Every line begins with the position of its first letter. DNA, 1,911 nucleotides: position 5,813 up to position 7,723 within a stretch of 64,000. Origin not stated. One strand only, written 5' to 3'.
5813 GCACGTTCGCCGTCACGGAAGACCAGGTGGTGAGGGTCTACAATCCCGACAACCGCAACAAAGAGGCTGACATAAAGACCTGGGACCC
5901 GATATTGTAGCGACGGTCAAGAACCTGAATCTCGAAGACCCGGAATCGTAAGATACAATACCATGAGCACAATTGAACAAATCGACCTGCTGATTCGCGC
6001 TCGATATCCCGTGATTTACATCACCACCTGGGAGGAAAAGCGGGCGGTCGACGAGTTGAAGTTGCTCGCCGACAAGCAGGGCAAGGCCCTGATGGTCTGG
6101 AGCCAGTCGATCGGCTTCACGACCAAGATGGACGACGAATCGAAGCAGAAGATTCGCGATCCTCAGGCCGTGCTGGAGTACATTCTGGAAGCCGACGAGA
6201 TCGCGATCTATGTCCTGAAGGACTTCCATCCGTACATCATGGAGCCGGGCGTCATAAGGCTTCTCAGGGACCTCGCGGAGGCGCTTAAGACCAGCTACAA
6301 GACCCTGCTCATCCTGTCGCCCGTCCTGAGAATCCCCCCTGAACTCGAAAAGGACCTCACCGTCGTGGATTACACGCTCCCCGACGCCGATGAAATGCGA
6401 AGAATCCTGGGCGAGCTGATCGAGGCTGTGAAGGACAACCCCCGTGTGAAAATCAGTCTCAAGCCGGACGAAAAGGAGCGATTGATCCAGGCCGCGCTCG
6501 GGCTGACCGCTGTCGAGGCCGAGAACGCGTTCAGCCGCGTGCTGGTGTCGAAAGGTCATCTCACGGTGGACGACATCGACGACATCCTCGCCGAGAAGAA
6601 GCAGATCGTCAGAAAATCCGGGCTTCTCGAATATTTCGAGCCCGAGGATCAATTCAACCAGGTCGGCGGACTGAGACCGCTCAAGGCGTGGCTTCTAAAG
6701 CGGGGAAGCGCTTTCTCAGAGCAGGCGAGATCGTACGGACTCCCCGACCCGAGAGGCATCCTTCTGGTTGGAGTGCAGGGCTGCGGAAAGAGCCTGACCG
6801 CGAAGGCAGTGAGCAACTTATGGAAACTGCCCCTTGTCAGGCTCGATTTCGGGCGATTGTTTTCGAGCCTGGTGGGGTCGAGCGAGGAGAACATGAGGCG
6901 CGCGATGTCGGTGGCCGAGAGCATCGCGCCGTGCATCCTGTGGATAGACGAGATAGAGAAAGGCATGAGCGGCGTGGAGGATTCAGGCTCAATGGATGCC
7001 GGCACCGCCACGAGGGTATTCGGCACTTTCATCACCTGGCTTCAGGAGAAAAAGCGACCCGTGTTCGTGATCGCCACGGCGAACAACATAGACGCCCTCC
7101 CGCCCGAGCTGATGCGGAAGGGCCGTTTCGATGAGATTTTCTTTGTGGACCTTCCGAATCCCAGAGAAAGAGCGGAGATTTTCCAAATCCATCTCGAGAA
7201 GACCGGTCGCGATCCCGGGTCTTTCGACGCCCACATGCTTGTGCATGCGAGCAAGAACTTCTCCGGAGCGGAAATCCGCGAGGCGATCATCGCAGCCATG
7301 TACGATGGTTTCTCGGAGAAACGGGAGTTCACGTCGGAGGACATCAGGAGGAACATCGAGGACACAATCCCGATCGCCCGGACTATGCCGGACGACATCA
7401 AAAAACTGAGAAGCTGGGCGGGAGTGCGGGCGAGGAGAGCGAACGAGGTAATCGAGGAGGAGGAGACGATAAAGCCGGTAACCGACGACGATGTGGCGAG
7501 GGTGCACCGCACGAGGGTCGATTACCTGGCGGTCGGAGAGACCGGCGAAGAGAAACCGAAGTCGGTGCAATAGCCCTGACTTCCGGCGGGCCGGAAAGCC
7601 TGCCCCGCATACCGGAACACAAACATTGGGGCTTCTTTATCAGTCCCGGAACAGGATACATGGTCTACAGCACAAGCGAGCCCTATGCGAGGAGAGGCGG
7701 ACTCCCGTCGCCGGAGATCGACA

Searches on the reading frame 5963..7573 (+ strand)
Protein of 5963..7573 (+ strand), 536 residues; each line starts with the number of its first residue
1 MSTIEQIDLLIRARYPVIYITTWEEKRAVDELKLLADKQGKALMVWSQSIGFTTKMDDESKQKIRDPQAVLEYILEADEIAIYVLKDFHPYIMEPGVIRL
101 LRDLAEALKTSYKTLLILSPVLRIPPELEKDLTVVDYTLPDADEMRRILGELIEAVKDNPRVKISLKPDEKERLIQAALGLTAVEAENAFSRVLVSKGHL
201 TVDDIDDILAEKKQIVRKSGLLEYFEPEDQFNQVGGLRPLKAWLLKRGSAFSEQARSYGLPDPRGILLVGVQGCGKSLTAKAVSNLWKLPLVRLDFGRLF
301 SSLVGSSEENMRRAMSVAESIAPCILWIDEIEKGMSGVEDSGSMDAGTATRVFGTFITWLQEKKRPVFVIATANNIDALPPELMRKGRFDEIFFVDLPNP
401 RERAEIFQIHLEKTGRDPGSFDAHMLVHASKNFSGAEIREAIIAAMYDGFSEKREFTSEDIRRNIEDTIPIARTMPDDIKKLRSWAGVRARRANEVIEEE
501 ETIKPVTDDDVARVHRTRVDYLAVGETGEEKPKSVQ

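Call 51: search_protein_families(library=ncbifam, proteins=[window:5963-7573:+], max_evalue=0.00001)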
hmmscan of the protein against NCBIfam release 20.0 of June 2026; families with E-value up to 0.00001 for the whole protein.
window:5963-7573:+ (536 aa): 10 families
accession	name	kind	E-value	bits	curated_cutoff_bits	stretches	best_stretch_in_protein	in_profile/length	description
TIGR01243.1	CDC48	subfamily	6.9e-27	94.1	802.65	1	183-450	407-677/733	CDC48 family AAA ATPase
NF003069.1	PRK03992.1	subfamily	1.1e-26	93.9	500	1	212-466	113-370/379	proteasome-activating nucleotidase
TIGR01242.2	TIGR01242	subfamily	2.7e-25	89.1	500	1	226-466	108-353/362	proteasome-activating nucleotidase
TIGR01241.2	FtsH_fam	equivalog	5.8e-23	81.5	600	1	263-465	195-399/598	ATP-dependent zinc metalloprotease FtsH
NF008004.0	PRK10733.1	equivalog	9.2e-22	76.8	1008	1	262-454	184-378/644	ATP-dependent zinc metalloprotease FtsH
NF047748.1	PrtsmActNtasePan1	equivalog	6.1e-21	74.9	750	1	256-464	175-385/405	proteasome-activating nucleotidase Pan1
NF047747.1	PrtsmActNtasePan2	equivalog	4e-20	72.4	700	1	253-466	175-390/397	proteasome-activating nucleotidase Pan2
NF042959.1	IteA_antiphage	equivalog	2.2e-19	69.9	510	1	256-485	118-346/367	anti-phage ATPase IteA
NF041006.2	cell_div_CdvC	equivalog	5e-16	58.6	650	1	226-449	97-322/370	cell division protein CdvC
TIGR03689.1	pup_AAA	equivalog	8.5e-13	47.8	504.75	1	226-449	176-413/512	proteasome ATPase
